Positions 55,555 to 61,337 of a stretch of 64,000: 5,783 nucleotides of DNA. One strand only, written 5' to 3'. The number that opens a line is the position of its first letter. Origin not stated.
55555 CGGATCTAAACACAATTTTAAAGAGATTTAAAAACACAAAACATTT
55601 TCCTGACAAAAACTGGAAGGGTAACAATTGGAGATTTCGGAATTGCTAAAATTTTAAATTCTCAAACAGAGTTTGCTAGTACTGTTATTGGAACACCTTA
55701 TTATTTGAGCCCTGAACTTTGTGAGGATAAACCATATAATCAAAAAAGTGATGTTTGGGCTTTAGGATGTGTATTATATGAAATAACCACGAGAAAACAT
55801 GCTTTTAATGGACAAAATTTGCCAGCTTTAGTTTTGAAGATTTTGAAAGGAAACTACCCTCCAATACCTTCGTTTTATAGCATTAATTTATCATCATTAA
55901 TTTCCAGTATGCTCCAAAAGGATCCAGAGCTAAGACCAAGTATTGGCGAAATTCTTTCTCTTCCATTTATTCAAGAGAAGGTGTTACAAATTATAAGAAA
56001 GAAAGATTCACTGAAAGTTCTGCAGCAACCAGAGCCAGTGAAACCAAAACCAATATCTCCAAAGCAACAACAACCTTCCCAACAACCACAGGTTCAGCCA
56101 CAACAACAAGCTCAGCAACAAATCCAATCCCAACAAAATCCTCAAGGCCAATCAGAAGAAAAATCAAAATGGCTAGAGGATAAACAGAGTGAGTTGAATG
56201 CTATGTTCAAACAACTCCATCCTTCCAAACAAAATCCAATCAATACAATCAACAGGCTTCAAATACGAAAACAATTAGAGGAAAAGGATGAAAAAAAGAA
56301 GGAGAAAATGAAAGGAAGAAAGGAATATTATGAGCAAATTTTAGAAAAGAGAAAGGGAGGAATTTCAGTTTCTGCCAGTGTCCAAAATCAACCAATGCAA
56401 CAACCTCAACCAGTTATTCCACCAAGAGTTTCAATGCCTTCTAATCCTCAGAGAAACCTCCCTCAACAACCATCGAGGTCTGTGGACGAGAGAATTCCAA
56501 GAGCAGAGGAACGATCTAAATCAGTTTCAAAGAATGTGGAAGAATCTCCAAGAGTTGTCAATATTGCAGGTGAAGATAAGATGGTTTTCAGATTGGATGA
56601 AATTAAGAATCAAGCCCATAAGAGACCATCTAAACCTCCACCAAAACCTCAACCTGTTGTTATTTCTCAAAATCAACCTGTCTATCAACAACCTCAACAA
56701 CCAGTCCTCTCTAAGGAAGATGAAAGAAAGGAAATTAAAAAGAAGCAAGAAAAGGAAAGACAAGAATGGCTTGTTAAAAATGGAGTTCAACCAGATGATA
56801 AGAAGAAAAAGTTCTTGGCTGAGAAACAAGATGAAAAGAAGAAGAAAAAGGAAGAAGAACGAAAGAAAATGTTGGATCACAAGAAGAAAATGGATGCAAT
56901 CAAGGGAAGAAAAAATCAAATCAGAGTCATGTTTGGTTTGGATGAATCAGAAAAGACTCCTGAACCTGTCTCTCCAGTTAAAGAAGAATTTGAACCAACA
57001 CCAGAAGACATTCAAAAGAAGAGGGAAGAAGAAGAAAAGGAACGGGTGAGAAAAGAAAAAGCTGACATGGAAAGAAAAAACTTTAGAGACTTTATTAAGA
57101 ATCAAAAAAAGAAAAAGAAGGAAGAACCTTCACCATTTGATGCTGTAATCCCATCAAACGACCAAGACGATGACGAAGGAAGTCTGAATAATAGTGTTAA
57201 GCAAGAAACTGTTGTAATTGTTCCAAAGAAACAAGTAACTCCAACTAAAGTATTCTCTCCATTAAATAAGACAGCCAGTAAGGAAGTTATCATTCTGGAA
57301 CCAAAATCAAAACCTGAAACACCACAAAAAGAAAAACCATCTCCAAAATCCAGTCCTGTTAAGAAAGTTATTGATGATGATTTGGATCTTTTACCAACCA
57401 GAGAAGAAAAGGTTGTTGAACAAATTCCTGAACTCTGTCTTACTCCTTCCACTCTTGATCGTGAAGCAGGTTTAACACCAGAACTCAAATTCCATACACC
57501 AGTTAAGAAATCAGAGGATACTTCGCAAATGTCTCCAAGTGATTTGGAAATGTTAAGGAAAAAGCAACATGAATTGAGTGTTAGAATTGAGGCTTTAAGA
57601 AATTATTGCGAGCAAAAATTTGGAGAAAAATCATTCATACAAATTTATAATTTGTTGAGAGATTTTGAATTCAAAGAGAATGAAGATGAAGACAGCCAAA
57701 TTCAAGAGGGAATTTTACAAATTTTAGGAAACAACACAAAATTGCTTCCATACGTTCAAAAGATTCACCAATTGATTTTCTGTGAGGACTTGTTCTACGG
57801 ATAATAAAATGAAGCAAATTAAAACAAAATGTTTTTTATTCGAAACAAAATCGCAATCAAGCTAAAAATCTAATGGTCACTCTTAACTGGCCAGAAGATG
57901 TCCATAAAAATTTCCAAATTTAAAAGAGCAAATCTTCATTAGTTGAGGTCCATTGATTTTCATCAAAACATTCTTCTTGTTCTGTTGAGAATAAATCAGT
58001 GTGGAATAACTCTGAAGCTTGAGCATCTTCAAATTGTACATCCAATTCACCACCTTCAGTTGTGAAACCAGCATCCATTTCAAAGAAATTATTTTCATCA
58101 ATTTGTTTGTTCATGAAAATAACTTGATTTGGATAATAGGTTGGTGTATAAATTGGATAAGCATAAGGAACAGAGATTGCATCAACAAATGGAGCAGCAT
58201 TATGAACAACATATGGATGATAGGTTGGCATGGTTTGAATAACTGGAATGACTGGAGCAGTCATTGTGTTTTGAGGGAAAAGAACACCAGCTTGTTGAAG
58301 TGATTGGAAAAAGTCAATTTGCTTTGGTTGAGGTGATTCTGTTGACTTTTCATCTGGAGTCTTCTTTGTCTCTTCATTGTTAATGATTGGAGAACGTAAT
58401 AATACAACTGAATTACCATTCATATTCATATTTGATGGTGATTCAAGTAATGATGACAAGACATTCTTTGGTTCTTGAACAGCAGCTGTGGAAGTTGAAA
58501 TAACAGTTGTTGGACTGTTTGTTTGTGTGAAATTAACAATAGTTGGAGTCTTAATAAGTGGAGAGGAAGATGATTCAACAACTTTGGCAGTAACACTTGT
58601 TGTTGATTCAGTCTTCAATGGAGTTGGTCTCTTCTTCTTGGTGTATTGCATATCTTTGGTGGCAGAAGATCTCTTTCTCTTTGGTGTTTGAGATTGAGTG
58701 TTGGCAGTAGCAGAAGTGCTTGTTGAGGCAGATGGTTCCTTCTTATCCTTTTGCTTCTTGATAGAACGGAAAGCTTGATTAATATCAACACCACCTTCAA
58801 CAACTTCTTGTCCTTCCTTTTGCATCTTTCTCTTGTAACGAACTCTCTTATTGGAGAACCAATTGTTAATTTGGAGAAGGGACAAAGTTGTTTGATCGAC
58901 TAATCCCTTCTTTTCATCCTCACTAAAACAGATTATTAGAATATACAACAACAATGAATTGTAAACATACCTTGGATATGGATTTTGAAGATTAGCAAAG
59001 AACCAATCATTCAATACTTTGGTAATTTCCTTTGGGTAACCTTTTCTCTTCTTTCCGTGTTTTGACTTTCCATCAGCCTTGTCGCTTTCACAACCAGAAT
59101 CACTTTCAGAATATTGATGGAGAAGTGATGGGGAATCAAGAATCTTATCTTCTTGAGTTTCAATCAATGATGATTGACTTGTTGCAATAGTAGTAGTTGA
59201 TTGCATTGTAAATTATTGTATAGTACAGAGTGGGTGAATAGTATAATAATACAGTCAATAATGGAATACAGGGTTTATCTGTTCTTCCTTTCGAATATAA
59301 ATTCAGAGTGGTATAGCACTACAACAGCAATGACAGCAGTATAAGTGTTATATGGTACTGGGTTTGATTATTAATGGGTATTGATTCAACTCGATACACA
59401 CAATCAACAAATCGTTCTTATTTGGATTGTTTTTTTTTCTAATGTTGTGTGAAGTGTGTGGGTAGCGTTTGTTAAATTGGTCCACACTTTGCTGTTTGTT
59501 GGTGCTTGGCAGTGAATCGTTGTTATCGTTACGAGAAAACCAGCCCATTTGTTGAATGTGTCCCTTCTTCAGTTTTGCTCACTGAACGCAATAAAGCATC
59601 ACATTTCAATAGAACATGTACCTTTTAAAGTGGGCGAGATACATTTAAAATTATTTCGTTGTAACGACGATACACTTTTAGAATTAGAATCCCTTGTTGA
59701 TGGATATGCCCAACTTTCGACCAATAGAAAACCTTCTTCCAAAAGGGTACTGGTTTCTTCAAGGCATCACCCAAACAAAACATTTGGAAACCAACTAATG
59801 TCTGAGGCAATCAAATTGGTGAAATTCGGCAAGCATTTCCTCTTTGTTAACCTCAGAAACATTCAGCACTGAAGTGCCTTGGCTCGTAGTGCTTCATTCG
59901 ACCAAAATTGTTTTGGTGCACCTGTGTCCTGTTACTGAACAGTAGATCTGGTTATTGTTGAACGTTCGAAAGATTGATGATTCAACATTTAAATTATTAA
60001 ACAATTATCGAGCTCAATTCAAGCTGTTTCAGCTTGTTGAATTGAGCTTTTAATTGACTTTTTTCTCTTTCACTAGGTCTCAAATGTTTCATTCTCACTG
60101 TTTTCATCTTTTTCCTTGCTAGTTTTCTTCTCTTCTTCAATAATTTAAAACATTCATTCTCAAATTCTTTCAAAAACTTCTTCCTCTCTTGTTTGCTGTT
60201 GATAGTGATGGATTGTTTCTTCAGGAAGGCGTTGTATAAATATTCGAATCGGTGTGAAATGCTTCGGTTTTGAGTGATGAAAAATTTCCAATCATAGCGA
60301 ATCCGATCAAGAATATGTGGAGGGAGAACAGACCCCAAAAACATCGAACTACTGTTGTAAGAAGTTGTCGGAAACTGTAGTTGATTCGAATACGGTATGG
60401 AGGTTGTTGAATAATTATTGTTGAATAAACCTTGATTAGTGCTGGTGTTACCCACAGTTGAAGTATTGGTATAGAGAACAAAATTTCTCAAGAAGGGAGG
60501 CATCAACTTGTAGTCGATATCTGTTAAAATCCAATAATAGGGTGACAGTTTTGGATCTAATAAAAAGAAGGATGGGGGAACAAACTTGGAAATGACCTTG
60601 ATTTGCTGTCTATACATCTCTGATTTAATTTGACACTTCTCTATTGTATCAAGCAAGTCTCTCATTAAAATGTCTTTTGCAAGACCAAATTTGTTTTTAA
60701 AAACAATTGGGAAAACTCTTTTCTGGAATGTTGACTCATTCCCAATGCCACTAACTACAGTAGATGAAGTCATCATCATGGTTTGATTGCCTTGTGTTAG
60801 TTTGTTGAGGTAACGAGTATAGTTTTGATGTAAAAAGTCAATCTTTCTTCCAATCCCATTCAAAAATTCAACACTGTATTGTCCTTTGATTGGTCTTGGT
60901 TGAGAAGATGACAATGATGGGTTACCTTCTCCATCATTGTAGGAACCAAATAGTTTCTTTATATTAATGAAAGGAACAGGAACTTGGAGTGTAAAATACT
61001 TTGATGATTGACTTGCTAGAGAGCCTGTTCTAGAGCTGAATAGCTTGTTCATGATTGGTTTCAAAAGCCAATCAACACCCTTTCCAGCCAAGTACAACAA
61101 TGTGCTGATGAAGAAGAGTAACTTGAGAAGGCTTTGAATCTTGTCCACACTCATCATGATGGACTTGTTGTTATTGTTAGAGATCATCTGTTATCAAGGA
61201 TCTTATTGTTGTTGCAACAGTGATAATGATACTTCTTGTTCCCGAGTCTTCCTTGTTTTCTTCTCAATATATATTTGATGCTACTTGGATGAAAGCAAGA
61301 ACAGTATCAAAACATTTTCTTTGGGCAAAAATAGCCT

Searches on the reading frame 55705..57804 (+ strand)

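Call 20: search_protein_families(library=pfam, proteins=[window:55705-57804:+])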
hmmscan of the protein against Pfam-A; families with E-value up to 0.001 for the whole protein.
window:55705-57804:+ (699 aa): 2 families
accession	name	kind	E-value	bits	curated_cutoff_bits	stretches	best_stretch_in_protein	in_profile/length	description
PF00069.31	Pkinase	-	6.9e-14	52.3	31.7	1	1-89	164-263/263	Protein kinase domain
PF07714.23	PK_Tyr_Ser-Thr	-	3.4e-10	40.1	23.1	1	1-84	171-255/258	Protein tyrosine and serine/threonine kinase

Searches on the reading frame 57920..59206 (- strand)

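Call 20: search_protein_families(library=pfam, proteins=[window:57920-59206:-])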
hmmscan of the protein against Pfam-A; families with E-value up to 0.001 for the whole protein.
window:57920-59206:- (428 aa): 2 families
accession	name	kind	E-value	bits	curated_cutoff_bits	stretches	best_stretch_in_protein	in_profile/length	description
PF05920.17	Homeobox_KN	-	5.1e-10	39.5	24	1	95-123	12-40/40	Homeobox KN domain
PF00046.35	Homeodomain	-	0.00078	19.6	22.9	0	95-126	26-57/57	Homeodomain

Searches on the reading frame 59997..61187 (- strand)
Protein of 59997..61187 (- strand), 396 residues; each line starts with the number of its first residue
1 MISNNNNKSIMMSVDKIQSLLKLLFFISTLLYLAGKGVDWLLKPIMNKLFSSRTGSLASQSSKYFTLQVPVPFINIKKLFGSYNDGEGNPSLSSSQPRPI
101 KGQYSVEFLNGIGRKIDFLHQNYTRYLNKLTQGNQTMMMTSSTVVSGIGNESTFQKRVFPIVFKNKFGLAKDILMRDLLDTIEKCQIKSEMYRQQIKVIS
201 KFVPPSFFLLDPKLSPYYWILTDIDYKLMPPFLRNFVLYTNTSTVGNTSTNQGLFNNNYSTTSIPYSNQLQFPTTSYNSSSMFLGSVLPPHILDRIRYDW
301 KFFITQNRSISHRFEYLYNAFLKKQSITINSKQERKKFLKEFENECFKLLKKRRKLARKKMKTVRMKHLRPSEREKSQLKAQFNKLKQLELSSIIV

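Call 23: find_encoding_contigs(protein=window:59997-61187:-, flank=10000, max_places=3)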
Protein window:59997-61187:- (396 aa): no gene with exactly this product is on record in the collection.
